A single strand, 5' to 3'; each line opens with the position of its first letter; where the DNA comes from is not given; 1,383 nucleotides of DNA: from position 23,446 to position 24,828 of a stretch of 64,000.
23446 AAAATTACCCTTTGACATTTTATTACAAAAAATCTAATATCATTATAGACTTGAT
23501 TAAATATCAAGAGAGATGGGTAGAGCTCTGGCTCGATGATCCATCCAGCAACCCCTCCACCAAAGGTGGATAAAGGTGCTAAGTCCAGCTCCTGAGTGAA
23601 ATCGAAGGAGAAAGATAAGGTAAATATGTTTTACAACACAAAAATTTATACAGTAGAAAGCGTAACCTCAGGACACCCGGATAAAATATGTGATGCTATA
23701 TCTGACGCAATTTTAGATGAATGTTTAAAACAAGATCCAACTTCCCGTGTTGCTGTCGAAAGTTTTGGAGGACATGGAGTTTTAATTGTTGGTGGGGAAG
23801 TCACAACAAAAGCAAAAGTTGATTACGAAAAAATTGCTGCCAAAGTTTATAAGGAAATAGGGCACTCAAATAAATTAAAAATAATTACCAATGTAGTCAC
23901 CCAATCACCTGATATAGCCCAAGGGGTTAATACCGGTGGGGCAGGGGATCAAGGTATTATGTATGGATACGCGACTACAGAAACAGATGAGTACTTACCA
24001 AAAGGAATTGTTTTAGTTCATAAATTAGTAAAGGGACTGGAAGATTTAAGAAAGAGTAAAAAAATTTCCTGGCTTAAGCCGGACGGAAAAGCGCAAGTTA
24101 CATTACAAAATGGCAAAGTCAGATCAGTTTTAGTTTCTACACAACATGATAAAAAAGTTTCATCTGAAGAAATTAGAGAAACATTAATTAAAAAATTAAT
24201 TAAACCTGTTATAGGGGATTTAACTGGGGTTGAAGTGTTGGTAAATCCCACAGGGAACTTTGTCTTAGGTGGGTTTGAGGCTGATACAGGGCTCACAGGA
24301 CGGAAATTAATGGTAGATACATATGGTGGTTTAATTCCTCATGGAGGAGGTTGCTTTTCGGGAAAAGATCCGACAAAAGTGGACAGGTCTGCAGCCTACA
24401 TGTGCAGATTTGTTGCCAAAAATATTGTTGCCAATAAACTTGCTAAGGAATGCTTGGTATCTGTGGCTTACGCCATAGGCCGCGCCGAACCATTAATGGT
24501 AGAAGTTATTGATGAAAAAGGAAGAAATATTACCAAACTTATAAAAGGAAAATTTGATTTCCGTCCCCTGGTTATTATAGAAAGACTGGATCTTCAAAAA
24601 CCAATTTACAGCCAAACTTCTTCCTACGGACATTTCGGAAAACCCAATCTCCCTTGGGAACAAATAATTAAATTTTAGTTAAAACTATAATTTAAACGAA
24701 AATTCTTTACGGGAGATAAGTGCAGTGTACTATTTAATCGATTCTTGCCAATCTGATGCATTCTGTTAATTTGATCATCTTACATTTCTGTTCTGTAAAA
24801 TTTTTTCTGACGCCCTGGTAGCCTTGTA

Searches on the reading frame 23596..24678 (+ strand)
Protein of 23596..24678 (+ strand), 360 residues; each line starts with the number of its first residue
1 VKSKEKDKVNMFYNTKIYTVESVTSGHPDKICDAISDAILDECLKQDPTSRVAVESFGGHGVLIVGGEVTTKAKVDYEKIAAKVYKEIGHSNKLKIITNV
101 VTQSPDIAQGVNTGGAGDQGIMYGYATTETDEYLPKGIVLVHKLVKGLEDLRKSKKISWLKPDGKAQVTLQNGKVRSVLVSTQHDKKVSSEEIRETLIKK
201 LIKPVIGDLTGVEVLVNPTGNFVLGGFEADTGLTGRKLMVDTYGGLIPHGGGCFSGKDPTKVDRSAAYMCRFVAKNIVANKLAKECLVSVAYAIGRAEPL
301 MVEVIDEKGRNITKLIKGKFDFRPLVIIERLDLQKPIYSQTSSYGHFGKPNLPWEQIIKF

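Call 42: search_protein_families(library=ncbifam, proteins=[window:23596-24678:+], max_evalue=0.01)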
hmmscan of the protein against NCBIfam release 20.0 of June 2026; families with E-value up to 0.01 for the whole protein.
window:23596-24678:+ (360 aa): 3 families
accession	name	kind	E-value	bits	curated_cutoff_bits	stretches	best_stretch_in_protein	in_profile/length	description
TIGR01034.1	metK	equivalog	8.7e-131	436.3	309.4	1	18-357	2-367/377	methionine adenosyltransferase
NF003366.0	PRK04439.1-5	subfamily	0.00045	19.2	435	1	9-71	11-73/395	methionine adenosyltransferase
NF003363.0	PRK04439.1-2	equivalog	0.0058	15.4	557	1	5-40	7-42/403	methionine adenosyltransferase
